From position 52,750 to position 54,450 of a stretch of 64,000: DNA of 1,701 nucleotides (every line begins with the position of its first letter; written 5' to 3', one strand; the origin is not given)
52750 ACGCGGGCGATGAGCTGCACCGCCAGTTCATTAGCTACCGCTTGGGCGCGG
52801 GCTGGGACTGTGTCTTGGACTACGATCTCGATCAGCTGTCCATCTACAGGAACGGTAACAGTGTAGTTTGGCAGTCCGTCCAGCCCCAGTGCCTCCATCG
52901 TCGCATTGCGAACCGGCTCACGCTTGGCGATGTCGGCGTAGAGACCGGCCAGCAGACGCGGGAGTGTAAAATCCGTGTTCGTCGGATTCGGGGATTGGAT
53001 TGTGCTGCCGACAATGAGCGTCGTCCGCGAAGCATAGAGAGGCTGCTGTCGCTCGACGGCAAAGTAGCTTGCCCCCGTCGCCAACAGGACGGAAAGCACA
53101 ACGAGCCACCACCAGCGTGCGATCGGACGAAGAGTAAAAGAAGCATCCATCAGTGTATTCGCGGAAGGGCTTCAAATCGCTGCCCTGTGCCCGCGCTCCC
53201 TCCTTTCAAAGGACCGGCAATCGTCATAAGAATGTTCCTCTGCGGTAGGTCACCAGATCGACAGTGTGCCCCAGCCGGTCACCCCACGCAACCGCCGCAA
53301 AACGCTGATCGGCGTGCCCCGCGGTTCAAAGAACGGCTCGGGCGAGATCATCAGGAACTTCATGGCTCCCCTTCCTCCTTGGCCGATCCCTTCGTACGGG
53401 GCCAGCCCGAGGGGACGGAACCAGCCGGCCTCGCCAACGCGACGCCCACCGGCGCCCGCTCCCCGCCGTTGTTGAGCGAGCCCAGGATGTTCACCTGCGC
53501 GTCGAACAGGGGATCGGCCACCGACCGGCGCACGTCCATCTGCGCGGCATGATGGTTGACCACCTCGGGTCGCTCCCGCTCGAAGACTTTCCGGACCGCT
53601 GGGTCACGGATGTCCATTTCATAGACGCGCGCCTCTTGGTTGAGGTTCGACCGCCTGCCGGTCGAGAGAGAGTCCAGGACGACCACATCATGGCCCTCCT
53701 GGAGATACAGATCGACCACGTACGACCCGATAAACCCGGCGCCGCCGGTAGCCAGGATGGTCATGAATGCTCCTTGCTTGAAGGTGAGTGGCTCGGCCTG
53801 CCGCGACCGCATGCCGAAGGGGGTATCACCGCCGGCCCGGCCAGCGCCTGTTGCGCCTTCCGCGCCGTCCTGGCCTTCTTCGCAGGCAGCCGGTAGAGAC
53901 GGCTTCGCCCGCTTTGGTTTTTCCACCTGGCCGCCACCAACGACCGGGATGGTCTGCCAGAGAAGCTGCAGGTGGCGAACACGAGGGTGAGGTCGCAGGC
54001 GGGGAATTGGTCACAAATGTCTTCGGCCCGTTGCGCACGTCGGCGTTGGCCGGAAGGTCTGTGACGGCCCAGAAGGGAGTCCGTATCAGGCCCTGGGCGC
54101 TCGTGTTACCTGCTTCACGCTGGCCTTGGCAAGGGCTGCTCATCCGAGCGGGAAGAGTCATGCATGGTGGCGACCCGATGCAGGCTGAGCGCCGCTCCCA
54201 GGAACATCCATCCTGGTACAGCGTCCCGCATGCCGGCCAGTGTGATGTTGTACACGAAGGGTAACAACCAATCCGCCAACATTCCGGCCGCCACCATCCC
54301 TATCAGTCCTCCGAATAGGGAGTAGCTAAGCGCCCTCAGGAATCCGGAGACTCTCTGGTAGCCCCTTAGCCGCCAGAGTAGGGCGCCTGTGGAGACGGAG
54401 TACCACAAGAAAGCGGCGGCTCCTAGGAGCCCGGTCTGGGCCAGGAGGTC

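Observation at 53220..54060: A ~9.5 kb glycan operon reappears as a diverged <0.9 kb 'ghost' that keeps only its gene junctions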

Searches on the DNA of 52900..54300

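Call 21: search_rna_families(source=window, start=52900, end=54300, threshold=evalue, max_evalue=1)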
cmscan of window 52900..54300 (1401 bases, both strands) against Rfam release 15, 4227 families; matches with E-value up to 1: 1.
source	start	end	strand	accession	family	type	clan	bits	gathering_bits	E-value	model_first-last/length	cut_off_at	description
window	52941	52993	+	RF02087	Yar_3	Gene; lncRNA;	-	14.9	50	0.63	1-67/67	no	Yellow-achaete intergenic RNA conserved region 3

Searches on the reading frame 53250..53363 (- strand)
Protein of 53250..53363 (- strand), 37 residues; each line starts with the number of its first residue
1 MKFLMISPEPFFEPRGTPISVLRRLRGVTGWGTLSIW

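Call 56: search_protein_families(library=pfam, proteins=[window:53250-53363:-], max_evalue=0.01)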
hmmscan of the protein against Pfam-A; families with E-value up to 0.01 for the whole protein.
window:53250-53363:- (37 aa): 0 families

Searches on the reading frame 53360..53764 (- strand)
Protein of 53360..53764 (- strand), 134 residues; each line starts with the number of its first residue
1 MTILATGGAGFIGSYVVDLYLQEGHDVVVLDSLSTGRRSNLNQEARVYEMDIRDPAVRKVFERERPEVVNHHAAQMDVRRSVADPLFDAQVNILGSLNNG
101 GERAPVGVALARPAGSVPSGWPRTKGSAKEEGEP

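Call 18: search_protein_families(library=pfam, proteins=[window:53360-53764:-], max_evalue=0.0001)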
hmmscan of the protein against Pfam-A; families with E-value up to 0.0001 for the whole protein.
window:53360-53764:- (134 aa): 4 families
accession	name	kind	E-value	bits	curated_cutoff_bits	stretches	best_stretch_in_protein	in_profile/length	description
PF01370.27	Epimerase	-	6.6e-20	72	20.9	1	3-98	1-97/240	NAD dependent epimerase/dehydratase family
PF16363.11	GDP_Man_Dehyd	-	8.3e-18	65.4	27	1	4-98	1-108/332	GDP-mannose 4,6 dehydratase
PF04321.23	RmlD_sub_bind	-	3.7e-07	29.9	27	1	1-99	1-85/287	RmlD substrate binding domain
PF01073.25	3Beta_HSD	-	2e-05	24.2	22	1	5-95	2-95/280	3-beta hydroxysteroid dehydrogenase/isomerase family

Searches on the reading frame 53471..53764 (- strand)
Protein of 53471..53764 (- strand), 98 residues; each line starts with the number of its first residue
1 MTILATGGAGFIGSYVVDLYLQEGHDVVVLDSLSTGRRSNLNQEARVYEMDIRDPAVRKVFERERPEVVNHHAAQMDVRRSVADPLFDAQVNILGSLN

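Call 13: find_homologous_proteins(query=window:53471-53764:-, max_evalue=1e-10)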
Query seq(98 aa) (98 aa): 700 proteins with E <= 1e-10 among 804 candidates; the best 120 are listed.
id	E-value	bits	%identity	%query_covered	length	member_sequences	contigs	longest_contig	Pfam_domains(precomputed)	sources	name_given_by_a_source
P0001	4.9e-56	204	100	100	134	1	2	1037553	PF04321.24,PF16363.12,PF01073.26,PF01370.28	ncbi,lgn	ncbi:MAG: NAD-dependent epimerase/dehydratase family protein [Anaerolineales bacterium]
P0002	1.8e-39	152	72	100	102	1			PF04321.24,PF16363.12,PF02719.22,PF01073.26,PF01370.28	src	-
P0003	5.5e-39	150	70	100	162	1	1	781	PF04321.24,PF16363.12,PF02719.22,PF05368.20,PF01073.26,PF07993.19,PF13460.13,PF01370.28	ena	-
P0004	5.8e-39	150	74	98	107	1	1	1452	PF04321.24,PF16363.12,PF02719.22,PF01073.26,PF01370.28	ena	-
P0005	8.4e-39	149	74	98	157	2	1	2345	PF04321.24,PF16363.12,PF02719.22,PF05368.20,PF01073.26,PF07993.19,PF13460.13,PF01370.28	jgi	jgi:UDP-glucose 4-epimerase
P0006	1.1e-38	149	72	98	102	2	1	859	PF04321.24,PF16363.12,PF02719.22,PF01073.26,PF01370.28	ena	-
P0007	1.2e-38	149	72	98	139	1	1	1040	PF04321.24,PF16363.12,PF02719.22,PF05368.20,PF01073.26,PF07993.19,PF13460.13,PF01370.28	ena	-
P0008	1.6e-38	148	70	100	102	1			PF04321.24,PF16363.12,PF01073.26,PF01370.28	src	-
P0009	2.9e-38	148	69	100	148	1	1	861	PF04321.24,PF16363.12,PF02719.22,PF05368.20,PF01073.26,PF07993.19,PF13460.13,PF01370.28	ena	-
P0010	2.9e-38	148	69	95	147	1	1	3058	PF04321.24,PF16363.12,PF02719.22,PF01073.26,PF07993.19,PF01370.28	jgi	-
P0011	3.3e-38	148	66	100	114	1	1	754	PF04321.24,PF16363.12,PF02719.22,PF01073.26,PF01370.28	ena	-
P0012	5.6e-38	147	68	100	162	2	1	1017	PF04321.24,PF16363.12,PF02719.22,PF01073.26,PF07993.19,PF01370.28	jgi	-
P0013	5.7e-38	147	71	100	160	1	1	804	PF04321.24,PF16363.12,PF02719.22,PF05368.20,PF01073.26,PF07993.19,PF13460.13,PF01370.28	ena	-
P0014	7.8e-38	146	72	100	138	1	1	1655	PF04321.24,PF16363.12,PF02719.22,PF01073.26,PF07993.19,PF13460.13,PF01370.28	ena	-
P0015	8.7e-38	146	71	98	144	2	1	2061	PF04321.24,PF16363.12,PF02719.22,PF05368.20,PF01073.26,PF07993.19,PF13460.13,PF01370.28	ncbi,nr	ncbi:MAG: GDP-mannose 4,6-dehydratase, partial [Anaerolineales bacterium]|nr:GDP-mannose 4,6-dehydra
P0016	1.4e-37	146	71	99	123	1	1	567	PF04321.24,PF16363.12,PF02719.22,PF01073.26,PF01370.28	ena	-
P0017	1.4e-37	145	68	100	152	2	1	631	PF04321.24,PF16363.12,PF02719.22,PF01073.26,PF07993.19,PF01370.28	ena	-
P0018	1.5e-37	145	72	98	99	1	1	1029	PF04321.24,PF16363.12,PF01073.26,PF01370.28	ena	-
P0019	1.6e-37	145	71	98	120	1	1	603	PF04321.24,PF16363.12,PF02719.22,PF01073.26,PF01370.28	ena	-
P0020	1.6e-37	145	68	100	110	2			PF04321.24,PF16363.12,PF02719.22,PF01073.26,PF01370.28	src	-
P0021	2.0e-37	145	69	91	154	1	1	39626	PF04321.24,PF16363.12,PF02719.22,PF01073.26,PF01370.28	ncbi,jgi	jgi:UDP-glucose 4-epimerase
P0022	2.1e-37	145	70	100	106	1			PF04321.24,PF16363.12,PF02719.22,PF01073.26,PF01370.28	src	-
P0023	2.2e-37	145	69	98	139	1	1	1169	PF04321.24,PF16363.12,PF02719.22,PF05368.20,PF01073.26,PF07993.19,PF13460.13,PF01370.28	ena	-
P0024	2.7e-37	145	67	100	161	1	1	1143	PF04321.24,PF16363.12,PF02719.22,PF01073.26,PF07993.19,PF13460.13,PF00106.32,PF01370.28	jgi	-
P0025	2.8e-37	145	66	99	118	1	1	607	PF04321.24,PF16363.12,PF02719.22,PF01073.26,PF01370.28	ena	-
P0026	3.6e-37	144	66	100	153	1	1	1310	PF04321.24,PF16363.12,PF02719.22,PF01073.26,PF07993.19,PF01370.28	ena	-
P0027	3.7e-37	144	68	95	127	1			PF04321.24,PF16363.12,PF02719.22,PF01073.26,PF07993.19,PF13460.13,PF01370.28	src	-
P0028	4.7e-37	144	68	100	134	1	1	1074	PF04321.24,PF16363.12,PF02719.22,PF01073.26,PF01370.28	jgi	jgi:UDP-glucose 4-epimerase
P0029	6.3e-37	143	65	100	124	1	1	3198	PF04321.24,PF16363.12,PF02719.22,PF01073.26,PF07993.19,PF13460.13,PF01370.28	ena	-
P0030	7.2e-37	143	70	100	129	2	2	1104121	PF04321.24,PF16363.12,PF02719.22,PF01073.26,PF01370.28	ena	-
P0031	7.5e-37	143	66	100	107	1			PF04321.24,PF16363.12,PF02719.22,PF01073.26,PF07993.19,PF01370.28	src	-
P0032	9.7e-37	143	68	100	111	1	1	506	PF04321.24,PF16363.12,PF01073.26,PF01370.28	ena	-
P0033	9.9e-37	143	68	100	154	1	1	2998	PF04321.24,PF16363.12,PF02719.22,PF01073.26,PF13460.13,PF01370.28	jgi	-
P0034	1.0e-36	143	68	99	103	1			PF04321.24,PF16363.12,PF01073.26,PF01370.28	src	-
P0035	1.0e-36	143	67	100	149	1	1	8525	PF04321.24,PF16363.12,PF02719.22,PF01073.26,PF07993.19,PF13460.13,PF01370.28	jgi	-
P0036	1.1e-36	143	69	99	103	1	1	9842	PF04321.24,PF16363.12,PF02719.22,PF01370.28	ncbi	-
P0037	1.2e-36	142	68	100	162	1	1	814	PF04321.24,PF16363.12,PF02719.22,PF05368.20,PF01073.26,PF07993.19,PF13460.13,PF01370.28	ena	-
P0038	1.5e-36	142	68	100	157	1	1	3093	PF04321.24,PF16363.12,PF02719.22,PF05368.20,PF01073.26,PF01370.28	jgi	jgi:UDP-glucose 4-epimerase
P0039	1.6e-36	142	68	98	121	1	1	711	PF04321.24,PF16363.12,PF02719.22,PF01073.26,PF01370.28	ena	-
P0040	1.7e-36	142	67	100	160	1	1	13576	PF04321.24,PF16363.12,PF02719.22,PF01073.26,PF01370.28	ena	-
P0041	2.0e-36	142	68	98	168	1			PF04321.24,PF16363.12,PF02719.22,PF01073.26,PF01370.28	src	-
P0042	2.5e-36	141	68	98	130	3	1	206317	PF04321.24,PF16363.12,PF02719.22,PF01073.26,PF01370.28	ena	-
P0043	2.6e-36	141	68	100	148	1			PF04321.24,PF16363.12,PF02719.22,PF01073.26,PF07993.19,PF13460.13,PF01370.28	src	-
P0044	2.7e-36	141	69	100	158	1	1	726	PF04321.24,PF16363.12,PF02719.22,PF01073.26,PF07993.19,PF01370.28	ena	-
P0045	2.8e-36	141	68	99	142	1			PF04321.24,PF16363.12,PF01370.28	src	-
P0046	2.9e-36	141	71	98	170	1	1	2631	PF04321.24,PF16363.12,PF02719.22,PF05368.20,PF01073.26,PF07993.19,PF13460.13,PF00106.32,PF01370.28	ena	-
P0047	3.7e-36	141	67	99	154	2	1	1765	PF04321.24,PF16363.12,PF02719.22,PF05368.20,PF01073.26,PF07993.19,PF13460.13,PF01370.28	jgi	jgi:UDP-glucose 4-epimerase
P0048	4.5e-36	141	67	100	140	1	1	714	PF04321.24,PF16363.12,PF02719.22,PF01073.26,PF07993.19,PF13460.13,PF00106.32,PF01370.28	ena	-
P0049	5.4e-36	140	68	100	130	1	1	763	PF08659.17,PF04321.24,PF16363.12,PF02719.22,PF01073.26,PF07993.19,PF01370.28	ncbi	ncbi:MAG: NAD-dependent epimerase/dehydratase family protein, partial [Thermoanaerobaculia bacterium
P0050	5.6e-36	140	69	98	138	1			PF04321.24,PF16363.12,PF02719.22,PF01073.26,PF07993.19,PF01370.28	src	-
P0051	7.2e-36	140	67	100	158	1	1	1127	PF04321.24,PF16363.12,PF02719.22,PF05368.20,PF01073.26,PF07993.19,PF13460.13,PF01370.28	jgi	-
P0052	8.4e-36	140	66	100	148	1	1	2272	PF04321.24,PF16363.12,PF02719.22,PF01073.26,PF07993.19,PF13460.13,PF01370.28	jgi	jgi:UDP-glucose 4-epimerase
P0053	8.6e-36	140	66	100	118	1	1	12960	PF04321.24,PF16363.12,PF02719.22,PF01073.26,PF01370.28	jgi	jgi:UDP-glucose 4-epimerase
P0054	9.8e-36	140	66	98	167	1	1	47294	PF04321.24,PF16363.12,PF02719.22,PF05368.20,PF01073.26,PF07993.19,PF13460.13,PF01370.28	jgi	-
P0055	1.1e-35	139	65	98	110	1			PF04321.24,PF16363.12,PF02719.22,PF01073.26,PF01370.28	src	-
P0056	1.3e-35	139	66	100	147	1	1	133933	PF04321.24,PF16363.12,PF02719.22,PF01073.26,PF01370.28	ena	-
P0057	1.9e-35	139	63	100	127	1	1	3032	PF04321.24,PF16363.12,PF02719.22,PF01073.26,PF07993.19,PF00106.32,PF01370.28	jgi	jgi:UDP-glucose 4-epimerase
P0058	2.2e-35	138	63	100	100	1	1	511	PF04321.24,PF16363.12,PF02719.22,PF01073.26,PF01370.28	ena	-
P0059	2.6e-35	138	66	100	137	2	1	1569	PF04321.24,PF16363.12,PF02719.22,PF01073.26,PF07993.19,PF13460.13,PF01370.28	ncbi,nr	ncbi:MAG: NAD-dependent epimerase/dehydratase family protein, partial [Anaerolineales bacterium]|nr:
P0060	2.7e-35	138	65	100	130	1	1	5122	PF04321.24,PF16363.12,PF01073.26,PF01370.28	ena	-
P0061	2.9e-35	138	62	100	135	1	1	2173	PF04321.24,PF16363.12,PF02719.22,PF01073.26,PF07993.19,PF01370.28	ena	-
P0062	3.1e-35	138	66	100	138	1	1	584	PF04321.24,PF16363.12,PF02719.22,PF05368.20,PF01073.26,PF07993.19,PF13460.13,PF01370.28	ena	-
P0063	3.6e-35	138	68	100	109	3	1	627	PF04321.24,PF16363.12,PF02719.22,PF01073.26,PF01370.28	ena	-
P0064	3.6e-35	138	67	100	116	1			PF04321.24,PF16363.12,PF02719.22,PF05368.20,PF01073.26,PF07993.19,PF13460.13,PF01370.28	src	-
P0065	7.0e-35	137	68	100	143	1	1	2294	PF04321.24,PF16363.12,PF01073.26,PF01370.28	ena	-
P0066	9.1e-35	136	66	100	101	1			PF04321.24,PF16363.12,PF01073.26,PF00106.32,PF01370.28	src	-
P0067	9.2e-35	136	68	100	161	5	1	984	PF04321.24,PF16363.12,PF02719.22,PF01073.26,PF01370.28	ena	-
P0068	1.0e-34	136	66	100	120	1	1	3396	PF04321.24,PF16363.12,PF02719.22,PF01073.26,PF01370.28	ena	-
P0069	1.0e-34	136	64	100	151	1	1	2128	PF04321.24,PF16363.12,PF02719.22,PF01073.26,PF01370.28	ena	-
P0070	1.1e-34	136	65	99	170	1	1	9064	PF04321.24,PF16363.12,PF02719.22,PF05368.20,PF01073.26,PF07993.19,PF13460.13,PF01370.28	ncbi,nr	ncbi:MAG: NAD-dependent epimerase/dehydratase family protein, partial [Anaerolineales bacterium]|nr:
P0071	1.5e-34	136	66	100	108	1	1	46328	PF04321.24,PF16363.12,PF02719.22,PF01073.26,PF01370.28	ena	-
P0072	1.5e-34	136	63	100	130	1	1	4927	PF04321.24,PF16363.12,PF02719.22,PF01073.26,PF07993.19,PF13460.13,PF01370.28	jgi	jgi:UDP-glucose 4-epimerase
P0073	1.6e-34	136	69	100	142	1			PF04321.24,PF16363.12,PF02719.22,PF05368.20,PF01073.26,PF07993.19,PF13460.13,PF01370.28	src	-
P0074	1.7e-34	136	65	100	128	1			PF04321.24,PF16363.12,PF02719.22,PF05368.20,PF01073.26,PF07993.19,PF13460.13,PF01370.28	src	-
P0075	1.8e-34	136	64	97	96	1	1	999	PF04321.24,PF16363.12,PF01370.28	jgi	jgi:UDP-glucose 4-epimerase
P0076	1.8e-34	136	62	100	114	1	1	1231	PF04321.24,PF16363.12,PF02719.22,PF01073.26,PF01370.28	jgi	-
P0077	1.9e-34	135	63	100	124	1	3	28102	PF04321.24,PF16363.12,PF02719.22,PF01073.26,PF01370.28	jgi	jgi:UDP-glucose 4-epimerase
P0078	2.1e-34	135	64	100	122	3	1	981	PF04321.24,PF16363.12,PF02719.22,PF01073.26,PF01370.28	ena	-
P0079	2.5e-34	135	64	100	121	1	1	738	PF04321.24,PF16363.12,PF01073.26,PF01370.28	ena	-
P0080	2.7e-34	135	63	100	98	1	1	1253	PF04321.24,PF16363.12,PF01073.26,PF01370.28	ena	-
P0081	2.9e-34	135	63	100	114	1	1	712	PF04321.24,PF16363.12,PF02719.22,PF01073.26,PF01370.28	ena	-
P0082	3.0e-34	135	69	100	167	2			PF04321.24,PF16363.12,PF02719.22,PF05368.20,PF01073.26,PF07993.19,PF13460.13,PF01370.28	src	-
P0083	3.0e-34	135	63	100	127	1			PF04321.24,PF16363.12,PF02719.22,PF05368.20,PF01073.26,PF01370.28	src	-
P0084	3.4e-34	135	66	100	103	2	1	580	PF04321.24,PF16363.12,PF01073.26,PF01370.28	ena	-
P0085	3.8e-34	135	66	100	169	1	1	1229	PF04321.24,PF16363.12,PF02719.22,PF01073.26,PF07993.19,PF13460.13,PF01370.28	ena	-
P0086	4.4e-34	134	67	100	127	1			PF04321.24,PF16363.12,PF02719.22,PF01073.26,PF01370.28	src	-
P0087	5.6e-34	134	63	99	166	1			PF04321.24,PF16363.12,PF02719.22,PF05368.20,PF01073.26,PF07993.19,PF13460.13,PF00106.32,PF01370.28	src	-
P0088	8.8e-34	133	68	98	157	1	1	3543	PF04321.24,PF16363.12,PF01073.26,PF01370.28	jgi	jgi:UDP-glucose 4-epimerase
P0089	9.6e-34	133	64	100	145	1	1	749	PF04321.24,PF16363.12,PF02719.22,PF01073.26,PF07993.19,PF01370.28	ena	-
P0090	1.1e-33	133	60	100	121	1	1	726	PF04321.24,PF16363.12,PF02719.22,PF01073.26,PF01370.28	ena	-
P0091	1.5e-33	133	64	100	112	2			PF04321.24,PF16363.12,PF02719.22,PF01073.26,PF01370.28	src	-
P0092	1.8e-33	132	63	100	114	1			PF04321.24,PF16363.12,PF02719.22,PF01073.26,PF01370.28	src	-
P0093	1.8e-33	132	64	100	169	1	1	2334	PF04321.24,PF16363.12,PF02719.22,PF01073.26,PF07993.19,PF01370.28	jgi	-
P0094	2.6e-33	132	67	100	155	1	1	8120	PF04321.24,PF16363.12,PF02719.22,PF05368.20,PF01073.26,PF13460.13,PF01370.28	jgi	-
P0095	2.7e-33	132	61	100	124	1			PF04321.24,PF16363.12,PF02719.22,PF05368.20,PF01073.26,PF07993.19,PF13460.13,PF01370.28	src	-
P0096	3.6e-33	131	64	100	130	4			PF04321.24,PF16363.12,PF02719.22,PF01073.26,PF07993.19,PF01370.28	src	-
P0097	3.9e-33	131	66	100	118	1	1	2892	PF04321.24,PF16363.12,PF02719.22,PF01073.26,PF01370.28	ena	-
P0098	4.4e-33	131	64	100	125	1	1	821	PF04321.24,PF16363.12,PF02719.22,PF01073.26,PF07993.19,PF13460.13,PF01370.28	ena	-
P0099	4.5e-33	131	67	100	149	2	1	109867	PF04321.24,PF16363.12,PF02719.22,PF01073.26,PF13460.13,PF01370.28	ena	-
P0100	4.7e-33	131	63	100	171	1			PF04321.24,PF16363.12,PF02719.22,PF05368.20,PF01073.26,PF07993.19,PF13460.13,PF00106.32,PF01370.28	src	-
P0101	4.7e-33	131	62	100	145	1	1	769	PF04321.24,PF16363.12,PF02719.22,PF01073.26,PF07993.19,PF01370.28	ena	-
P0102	5.8e-33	131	63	100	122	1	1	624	PF04321.24,PF16363.12,PF02719.22,PF05368.20,PF01073.26,PF07993.19,PF13460.13,PF01370.28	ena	-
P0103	6.6e-33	131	63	100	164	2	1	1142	PF04321.24,PF16363.12,PF02719.22,PF01073.26,PF13460.13,PF01370.28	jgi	-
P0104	6.7e-33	131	62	100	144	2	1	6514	PF04321.24,PF16363.12,PF02719.22,PF01073.26,PF13460.13,PF01370.28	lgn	-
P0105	7.5e-33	130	62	100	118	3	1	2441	PF04321.24,PF16363.12,PF02719.22,PF01073.26,PF01370.28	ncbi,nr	ncbi:MAG: NAD-dependent epimerase/dehydratase family protein, partial [Dehalococcoidia bacterium]|nr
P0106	7.7e-33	130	65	100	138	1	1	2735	PF04321.24,PF16363.12,PF02719.22,PF01073.26,PF01370.28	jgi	-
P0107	8.5e-33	130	64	100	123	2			PF04321.24,PF16363.12,PF02719.22,PF05368.20,PF01073.26,PF07993.19,PF13460.13,PF01370.28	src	-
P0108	9.2e-33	130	66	100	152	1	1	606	PF04321.24,PF16363.12,PF02719.22,PF01073.26,PF01370.28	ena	-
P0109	9.4e-33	130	65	100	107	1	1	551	PF04321.24,PF16363.12,PF02719.22,PF01073.26,PF01370.28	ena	-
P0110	9.7e-33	130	65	100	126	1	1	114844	PF16363.12,PF01073.26,PF01370.28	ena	-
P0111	9.7e-33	130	64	100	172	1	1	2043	PF04321.24,PF16363.12,PF02719.22,PF05368.20,PF01073.26,PF07993.19,PF13460.13,PF01370.28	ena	-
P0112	9.7e-33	130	63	100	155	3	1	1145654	PF04321.24,PF16363.12,PF02719.22,PF01073.26,PF01370.28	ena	-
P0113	9.9e-33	130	64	100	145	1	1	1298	PF04321.24,PF16363.12,PF02719.22,PF01073.26,PF01370.28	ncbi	ncbi:MAG: NAD-dependent epimerase/dehydratase family protein, partial [Bacteroidota bacterium]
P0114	1.1e-32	130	64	100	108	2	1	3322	PF04321.24,PF16363.12,PF01073.26,PF01370.28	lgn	-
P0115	1.3e-32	130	61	100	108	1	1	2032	PF04321.24,PF16363.12,PF01073.26,PF01370.28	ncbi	-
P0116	1.3e-32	130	58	100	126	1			PF04321.24,PF16363.12,PF02719.22,PF01073.26,PF01370.28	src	-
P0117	1.5e-32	129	63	100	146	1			PF04321.24,PF16363.12,PF02719.22,PF01073.26,PF07993.19,PF13460.13,PF01370.28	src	-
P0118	1.6e-32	129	62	100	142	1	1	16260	PF04321.24,PF16363.12,PF02719.22,PF01073.26,PF07993.19,PF01370.28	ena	-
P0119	1.6e-32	129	63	100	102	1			PF04321.24,PF16363.12,PF02719.22,PF01073.26,PF01370.28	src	-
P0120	1.7e-32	129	64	91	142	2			PF04321.24,PF16363.12,PF02719.22,PF05368.20,PF01073.26,PF13460.13,PF01370.28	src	-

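Call 64: predict_structure(alignment_id=A3)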
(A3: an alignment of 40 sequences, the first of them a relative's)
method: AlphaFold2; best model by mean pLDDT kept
length: 134 residues; sequences in the alignment: 40
mean_pLDDT: 74.5   pTM: 0.69
mean pLDDT of the five models: 74.5, 74.4, 67.7, 67.7, 67.4
residues with pLDDT >= 90: 39; 70-90: 49; 50-70: 25; < 50: 21
segments of 3 or more residues with pLDDT < 50: 114-134
pLDDT, mean of each block of 10 residues (from residue 1): 85 87 96 87 94 88 91 66 75 69 59 45 42 39
secondary structure, 60 per line:
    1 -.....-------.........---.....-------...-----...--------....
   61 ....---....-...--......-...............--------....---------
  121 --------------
elements in order: E2-6 H14-22 E26-30 E46-48 H57-64 E68-71 H78-83 H85-99 E108-111
